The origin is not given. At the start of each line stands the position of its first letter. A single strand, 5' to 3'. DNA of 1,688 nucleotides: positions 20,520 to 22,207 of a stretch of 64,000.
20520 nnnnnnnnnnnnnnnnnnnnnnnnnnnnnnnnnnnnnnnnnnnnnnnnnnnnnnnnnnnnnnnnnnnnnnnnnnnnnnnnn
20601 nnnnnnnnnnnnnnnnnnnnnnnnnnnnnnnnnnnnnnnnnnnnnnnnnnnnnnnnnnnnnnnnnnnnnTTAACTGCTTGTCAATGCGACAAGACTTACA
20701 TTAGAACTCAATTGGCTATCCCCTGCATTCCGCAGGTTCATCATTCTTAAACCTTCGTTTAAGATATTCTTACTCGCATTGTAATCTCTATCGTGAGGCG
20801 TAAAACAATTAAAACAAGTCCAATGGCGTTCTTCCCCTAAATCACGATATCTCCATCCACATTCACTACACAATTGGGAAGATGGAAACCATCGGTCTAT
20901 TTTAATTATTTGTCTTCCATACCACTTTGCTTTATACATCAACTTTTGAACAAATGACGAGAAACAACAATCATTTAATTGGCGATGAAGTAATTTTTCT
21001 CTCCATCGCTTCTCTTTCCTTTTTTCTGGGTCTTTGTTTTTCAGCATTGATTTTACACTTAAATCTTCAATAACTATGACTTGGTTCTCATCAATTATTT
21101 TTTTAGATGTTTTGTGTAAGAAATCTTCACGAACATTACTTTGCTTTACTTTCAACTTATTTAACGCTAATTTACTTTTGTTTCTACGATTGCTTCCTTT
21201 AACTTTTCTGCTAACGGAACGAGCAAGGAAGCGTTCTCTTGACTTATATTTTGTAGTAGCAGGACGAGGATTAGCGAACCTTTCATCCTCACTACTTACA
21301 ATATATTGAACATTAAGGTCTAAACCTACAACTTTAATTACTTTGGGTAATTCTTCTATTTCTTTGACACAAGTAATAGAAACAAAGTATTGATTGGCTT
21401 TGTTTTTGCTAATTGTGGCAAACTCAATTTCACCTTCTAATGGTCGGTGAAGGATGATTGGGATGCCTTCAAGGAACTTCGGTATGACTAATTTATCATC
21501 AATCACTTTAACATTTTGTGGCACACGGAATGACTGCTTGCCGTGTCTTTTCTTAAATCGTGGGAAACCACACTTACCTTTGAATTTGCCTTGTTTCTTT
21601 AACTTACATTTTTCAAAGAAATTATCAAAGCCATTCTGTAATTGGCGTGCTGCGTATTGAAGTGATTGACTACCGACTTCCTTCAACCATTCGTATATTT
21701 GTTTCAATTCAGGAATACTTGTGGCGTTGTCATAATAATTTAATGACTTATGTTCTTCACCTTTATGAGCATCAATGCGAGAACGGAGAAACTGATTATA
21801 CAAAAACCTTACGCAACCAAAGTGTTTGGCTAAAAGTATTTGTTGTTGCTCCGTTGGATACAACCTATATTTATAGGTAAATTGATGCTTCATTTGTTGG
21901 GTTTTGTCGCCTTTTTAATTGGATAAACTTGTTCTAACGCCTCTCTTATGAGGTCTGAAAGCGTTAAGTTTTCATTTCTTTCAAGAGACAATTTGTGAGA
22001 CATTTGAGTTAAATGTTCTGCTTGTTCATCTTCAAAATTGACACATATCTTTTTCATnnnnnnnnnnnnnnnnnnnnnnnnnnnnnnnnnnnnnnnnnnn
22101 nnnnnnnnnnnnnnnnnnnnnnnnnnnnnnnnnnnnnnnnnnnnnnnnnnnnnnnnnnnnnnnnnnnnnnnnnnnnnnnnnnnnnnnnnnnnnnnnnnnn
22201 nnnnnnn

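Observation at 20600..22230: IS200/IS605-family TnpB element inserted into the phage early region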

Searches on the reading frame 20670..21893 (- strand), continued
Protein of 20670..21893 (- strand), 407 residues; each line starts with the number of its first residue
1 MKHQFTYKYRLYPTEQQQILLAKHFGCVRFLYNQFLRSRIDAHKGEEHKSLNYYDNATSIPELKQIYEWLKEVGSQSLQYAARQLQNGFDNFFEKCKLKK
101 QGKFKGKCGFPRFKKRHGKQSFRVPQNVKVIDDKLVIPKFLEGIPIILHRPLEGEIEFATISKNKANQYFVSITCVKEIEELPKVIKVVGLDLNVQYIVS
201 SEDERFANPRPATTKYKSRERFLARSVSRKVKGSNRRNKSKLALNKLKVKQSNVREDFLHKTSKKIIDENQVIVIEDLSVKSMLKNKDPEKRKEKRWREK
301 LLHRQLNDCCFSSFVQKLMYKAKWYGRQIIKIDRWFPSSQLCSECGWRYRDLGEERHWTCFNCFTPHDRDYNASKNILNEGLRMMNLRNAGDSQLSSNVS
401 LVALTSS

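Call 44: find_encoding_contigs(protein=P0011, flank=4000, max_places=2)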
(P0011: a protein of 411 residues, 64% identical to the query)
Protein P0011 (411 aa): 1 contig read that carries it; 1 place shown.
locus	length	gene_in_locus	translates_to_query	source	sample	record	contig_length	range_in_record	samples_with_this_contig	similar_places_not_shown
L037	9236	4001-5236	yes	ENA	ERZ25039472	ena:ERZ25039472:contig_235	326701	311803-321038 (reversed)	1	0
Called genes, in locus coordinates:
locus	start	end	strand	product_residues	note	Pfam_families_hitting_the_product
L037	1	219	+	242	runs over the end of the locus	-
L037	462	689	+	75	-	-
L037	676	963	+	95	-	-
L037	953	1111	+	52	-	-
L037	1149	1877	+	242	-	PF00535:Glycos_transf_2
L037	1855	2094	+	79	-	-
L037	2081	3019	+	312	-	PF13671:AAA_33, PF08645:PNK3P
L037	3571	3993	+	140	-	-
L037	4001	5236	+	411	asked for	PF12323:HTH_OrfB_IS605, PF01385:OrfB_IS605, PF07282:Cas12f1-like_TNB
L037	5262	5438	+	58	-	-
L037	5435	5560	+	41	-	-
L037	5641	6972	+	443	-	PF01385:OrfB_IS605 (weak), PF07282:Cas12f1-like_TNB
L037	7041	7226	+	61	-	-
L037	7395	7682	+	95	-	PF00908:dTDP_sugar_isom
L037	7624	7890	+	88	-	PF00908:dTDP_sugar_isom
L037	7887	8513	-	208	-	-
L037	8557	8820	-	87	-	-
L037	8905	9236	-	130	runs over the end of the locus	-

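Call 45: find_encoding_contigs(protein=P0013, flank=4000, max_places=2)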
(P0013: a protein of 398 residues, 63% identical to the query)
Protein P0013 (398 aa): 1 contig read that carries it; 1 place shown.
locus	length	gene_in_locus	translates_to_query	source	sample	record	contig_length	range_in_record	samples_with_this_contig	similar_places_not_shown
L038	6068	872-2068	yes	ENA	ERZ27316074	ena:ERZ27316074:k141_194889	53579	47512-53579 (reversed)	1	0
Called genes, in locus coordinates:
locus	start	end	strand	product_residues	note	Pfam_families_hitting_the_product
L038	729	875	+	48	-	PF07878:RHH_5 (weak), PF01402:RHH_1 (weak)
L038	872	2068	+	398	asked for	PF12323:HTH_OrfB_IS605, PF01385:OrfB_IS605, PF07282:Cas12f1-like_TNB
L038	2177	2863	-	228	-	-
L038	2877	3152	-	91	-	PF04024:PspC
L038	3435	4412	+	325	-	PF00004:AAA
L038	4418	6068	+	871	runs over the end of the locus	PF07733:DNA_pol3_alpha, PF17657:DNA_pol3_finger, PF14579:HHH_6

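Call 46: find_encoding_contigs(protein=P0024, flank=4000, max_places=2)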
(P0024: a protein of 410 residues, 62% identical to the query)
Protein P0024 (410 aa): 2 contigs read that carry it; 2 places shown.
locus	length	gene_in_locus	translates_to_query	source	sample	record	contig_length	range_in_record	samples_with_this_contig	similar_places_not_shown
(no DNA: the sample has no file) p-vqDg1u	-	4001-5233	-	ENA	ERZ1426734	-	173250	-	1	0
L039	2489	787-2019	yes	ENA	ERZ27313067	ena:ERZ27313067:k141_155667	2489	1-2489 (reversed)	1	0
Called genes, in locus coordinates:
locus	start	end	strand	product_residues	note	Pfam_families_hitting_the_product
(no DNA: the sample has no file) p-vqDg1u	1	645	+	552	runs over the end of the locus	PF04293:SpoVR, PF24755:SpoVR_C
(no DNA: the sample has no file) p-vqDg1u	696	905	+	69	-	-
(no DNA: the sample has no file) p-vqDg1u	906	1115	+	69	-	-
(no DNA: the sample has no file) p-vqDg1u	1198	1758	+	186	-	-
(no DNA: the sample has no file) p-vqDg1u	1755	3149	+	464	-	PF02811:PHP, PF07733:DNA_pol3_alpha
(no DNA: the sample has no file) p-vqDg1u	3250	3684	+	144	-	-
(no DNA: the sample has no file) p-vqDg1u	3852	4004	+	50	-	PF01402:RHH_1 (weak)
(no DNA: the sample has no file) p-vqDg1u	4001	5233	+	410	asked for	PF12323:HTH_OrfB_IS605, PF01385:OrfB_IS605, PF07282:Cas12f1-like_TNB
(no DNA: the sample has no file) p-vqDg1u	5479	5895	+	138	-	PF13391:HNH_2 (weak)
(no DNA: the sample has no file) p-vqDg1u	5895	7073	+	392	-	PF07669:Eco57I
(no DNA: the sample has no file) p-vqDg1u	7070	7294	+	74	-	-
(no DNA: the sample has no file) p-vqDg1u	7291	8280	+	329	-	PF14311:DUF4379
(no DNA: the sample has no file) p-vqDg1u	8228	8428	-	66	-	-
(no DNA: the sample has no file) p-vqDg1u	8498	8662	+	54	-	-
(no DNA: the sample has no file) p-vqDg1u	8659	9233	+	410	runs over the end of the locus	PF12323:HTH_OrfB_IS605, PF01385:OrfB_IS605, PF07282:Cas12f1-like_TNB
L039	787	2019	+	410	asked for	PF12323:HTH_OrfB_IS605, PF01385:OrfB_IS605, PF07282:Cas12f1-like_TNB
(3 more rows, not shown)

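Call 88: search_protein_families(library=pfam, alignment_id=A5, max_evalue=0.001)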
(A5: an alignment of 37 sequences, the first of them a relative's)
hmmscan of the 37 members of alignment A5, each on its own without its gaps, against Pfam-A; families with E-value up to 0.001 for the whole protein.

A. member 1, L001:1561-1920:+ (119 aa): 0 families

B. families by the number of members that match (of 37 scanned): 17 families
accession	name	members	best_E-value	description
PF03161.18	LAGLIDADG_2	2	1.4e-13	LAGLIDADG DNA endonuclease family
PF00186.24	DHFR_1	1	6.7e-43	Dihydrofolate reductase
PF01797.21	Y1_Tnp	1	3.1e-35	Transposase IS200 like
PF07282.18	Cas12f1-like_TNB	1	9.1e-23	Cas12f1-like, TNB domain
PF00583.31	Acetyltransf_1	1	1e-10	Acetyltransferase (GNAT) family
PF13563.12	2_5_RNA_ligase2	1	6.5e-09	2'-5' RNA ligase superfamily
PF13508.13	Acetyltransf_7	1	1.6e-07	Acetyltransferase (GNAT) domain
PF05014.21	Nuc_deoxyrib_tr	1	2.7e-07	Nucleoside 2-deoxyribosyltransferase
PF00085.26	Thioredoxin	1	1.2e-05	Thioredoxin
PF13899.12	Thioredoxin_7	1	3.6e-05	Thioredoxin-like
PF06841.18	Phage_T4_gp19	1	4.8e-05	T4-like virus tail tube protein gp19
PF23474.1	Acb1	1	9.7e-05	Anti-CBASS protein Acb1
PF13098.12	Thioredoxin_2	1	0.0002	Thioredoxin-like domain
PF06114.19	Peptidase_M78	1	0.00038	IrrE N-terminal-like domain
PF08445.16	FR47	1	0.00039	FR47-like protein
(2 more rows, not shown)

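Call 89: search_protein_families(library=pfam, proteins=[L037:3547-3993:+], max_evalue=0.001)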
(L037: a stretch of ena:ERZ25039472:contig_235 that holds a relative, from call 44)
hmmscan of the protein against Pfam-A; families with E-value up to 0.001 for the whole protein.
L037:3547-3993:+ (148 aa): 0 families

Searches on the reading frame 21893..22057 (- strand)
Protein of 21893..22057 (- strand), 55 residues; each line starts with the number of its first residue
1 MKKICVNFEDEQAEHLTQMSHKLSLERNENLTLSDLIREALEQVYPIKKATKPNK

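Call 36: search_protein_families(library=pfam, proteins=[window:21893-22057:-], max_evalue=10)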
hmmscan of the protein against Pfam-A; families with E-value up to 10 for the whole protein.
seq(55 aa): 2 families
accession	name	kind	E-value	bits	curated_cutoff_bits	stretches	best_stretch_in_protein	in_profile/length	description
PF12651.13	RHH_3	-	0.01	16.2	21.6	1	5-44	6-39/44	Ribbon-helix-helix domain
PF07499.19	RuvA_C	-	0.12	13.4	24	1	26-41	29-43/47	RuvA, C-terminal domain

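Call 60: find_homologous_proteins(query=window:21893-22057:-, max_evalue=0.001)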
Query seq(55 aa) (55 aa): 16 proteins with E <= 0.001 among 16 candidates.
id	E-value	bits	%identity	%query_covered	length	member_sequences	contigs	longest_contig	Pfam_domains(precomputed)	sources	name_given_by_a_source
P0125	4.1e-27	109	98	100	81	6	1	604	-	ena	-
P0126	1.1e-24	102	93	100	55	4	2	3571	-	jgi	-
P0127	3.1e-23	97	89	100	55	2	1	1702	-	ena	-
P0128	3.9e-21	91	85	95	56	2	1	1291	-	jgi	jgi:hypothetical protein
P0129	1.5e-20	89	83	96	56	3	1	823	-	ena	-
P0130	1.6e-20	89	78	100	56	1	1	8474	-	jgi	jgi:hypothetical protein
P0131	4.5e-20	87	85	95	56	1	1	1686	-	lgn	-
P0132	6.4e-19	84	75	100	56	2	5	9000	-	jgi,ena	-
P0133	9.1e-19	83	76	100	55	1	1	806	-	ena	-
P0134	2.8e-18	82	78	98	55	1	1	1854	-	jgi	jgi:lysyl-tRNA synthetase class II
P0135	9.3e-18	80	79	95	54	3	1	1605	-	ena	-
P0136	2.5e-17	79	71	100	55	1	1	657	-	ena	-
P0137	2.9e-17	79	74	96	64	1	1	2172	-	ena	-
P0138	1.2e-16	77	73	100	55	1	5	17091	-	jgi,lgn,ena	-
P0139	2.4e-16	76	71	100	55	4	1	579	-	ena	-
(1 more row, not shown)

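Call 63: search_solved_structures(query=A2, max_evalue=10, show_alignments=2)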
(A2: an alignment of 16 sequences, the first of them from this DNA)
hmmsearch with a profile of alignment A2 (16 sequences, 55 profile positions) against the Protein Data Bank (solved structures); distinct sequences matched with E-value up to 10: 6.
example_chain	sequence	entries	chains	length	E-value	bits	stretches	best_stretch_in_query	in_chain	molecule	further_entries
2mdv_A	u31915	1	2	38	0.19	14.8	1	4-31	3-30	Designed protein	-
1b01_A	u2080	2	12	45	0.34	14.1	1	2-28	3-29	TRANSCRIPTIONAL REPRESSOR COPG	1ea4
2cpg_A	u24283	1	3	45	0.34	14.1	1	2-28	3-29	TRANSCRIPTIONAL REPRESSOR COPG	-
7w27_C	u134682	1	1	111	0.92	12.7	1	35-51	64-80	BEN domain-containing protein 3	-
7v9f_A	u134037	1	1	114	2.3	11.4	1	35-51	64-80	BEN domain-containing protein 3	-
7v9g_A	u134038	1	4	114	2.3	11.4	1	35-51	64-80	BEN domain-containing protein 3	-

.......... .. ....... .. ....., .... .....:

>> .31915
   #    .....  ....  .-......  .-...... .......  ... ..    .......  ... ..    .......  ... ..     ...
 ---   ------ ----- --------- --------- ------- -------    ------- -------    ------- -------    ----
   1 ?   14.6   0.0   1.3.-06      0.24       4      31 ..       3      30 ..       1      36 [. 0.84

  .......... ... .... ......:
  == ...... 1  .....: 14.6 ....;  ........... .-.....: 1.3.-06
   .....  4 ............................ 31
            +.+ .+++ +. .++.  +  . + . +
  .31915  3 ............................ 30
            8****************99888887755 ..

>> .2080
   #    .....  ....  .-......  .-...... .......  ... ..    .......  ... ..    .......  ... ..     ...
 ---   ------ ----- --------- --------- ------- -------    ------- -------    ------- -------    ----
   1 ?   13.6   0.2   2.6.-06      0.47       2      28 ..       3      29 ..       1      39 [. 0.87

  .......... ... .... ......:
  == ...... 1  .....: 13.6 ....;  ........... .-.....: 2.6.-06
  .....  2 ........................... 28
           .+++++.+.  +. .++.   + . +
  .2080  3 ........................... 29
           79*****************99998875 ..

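Call 68: predict_structure(alignment_id=A2)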
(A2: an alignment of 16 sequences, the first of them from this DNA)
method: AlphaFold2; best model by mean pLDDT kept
length: 55 residues; sequences in the alignment: 16
mean_pLDDT: 83.0   pTM: 0.53
mean pLDDT of the five models: 83.0, 82.6, 80.9, 80.9, 64.2
residues with pLDDT >= 90: 20; 70-90: 25; 50-70: 9; < 50: 1
segments of 3 or more residues with pLDDT < 50: none
pLDDT, mean of each block of 10 residues (from residue 1): 80 92 93 88 75 57
secondary structure, 60 per line:
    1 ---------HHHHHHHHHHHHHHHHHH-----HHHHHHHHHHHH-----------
elements in order: H10-27 H33-44

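Call 72: fold_search(model_id=the predicted structure, library=pdb)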
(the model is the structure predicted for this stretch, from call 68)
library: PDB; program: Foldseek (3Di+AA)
matches with E <= 10: 12; with E <= 0.001: 0
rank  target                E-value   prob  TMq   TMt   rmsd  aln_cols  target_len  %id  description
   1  2hza_A                4.6e-01  0.47  0.42  0.22   3.2        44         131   27  Nickel-bound full-length Escherichia coli NikR (released 2006-08-22)
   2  6vhy_D                2.4e+00  0.41  0.43  0.05   9.4        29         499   17  NpsA-ThdA, an artificially fused Adenylation-PCP di-domain NRPS from Klebsiella oxytoca (released 2020-06-24)
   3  5x3t_E                2.8e+00  0.15  0.44  0.41   4.0        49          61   22  VapBC from Mycobacterium tuberculosis (released 2017-06-07)
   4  4mhg_A                4.6e+00  0.10  0.39  0.26   6.3        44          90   14  Crystal structure of ETV6 bound to a specific DNA sequence (released 2014-01-08)
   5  9a83_MODEL_1_B        4.9e+00  0.20  0.45  0.36   3.1        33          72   21  Encounter complex in the cross-modular condensation step of the Tomaymycin NRPS system: complex of the substra (released 2024-06-21)
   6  1zx3                  4.9e+00  0.12  0.49  0.35   7.0        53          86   21  Structure of NE0241 Protein of Unknown Function from Nitrosomonas europaea (released 2005-07-19)
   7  2yum_MODEL_1_A        7.0e+00  0.08  0.40  0.31   6.5        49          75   14  Solution structure of the Myb-like DNA-binding domain of human ZZZ3 protein (released 2007-10-09)
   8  7vp6_J                7.5e+00  0.07  0.38  0.43   4.2        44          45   18  Structure of a transcription factor and DNA complex (released 2022-10-19)
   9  6a7v_D                7.5e+00  0.06  0.37  0.34   5.2        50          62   14  Crystal structure of Mycobacterium tuberculosis VapBC11 toxin-antitoxin complex (released 2018-10-10)
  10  8e67_A                8.1e+00  0.09  0.45  0.28   6.0        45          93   20  ETV6 H396Y variant bound to DNA containing the sequence GGAT (released 2023-08-30)
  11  2m4g_MODEL_1_A        8.1e+00  0.06  0.33  0.27   5.9        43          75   12  Solution structure of the Core Domain (11-85) of the Murine Norovirus VPg protein (released 2013-03-27)
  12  6fm8                  8.7e+00  0.10  0.42  0.46   5.0        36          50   14  RPAP3 c-terminus (released 2019-03-13)
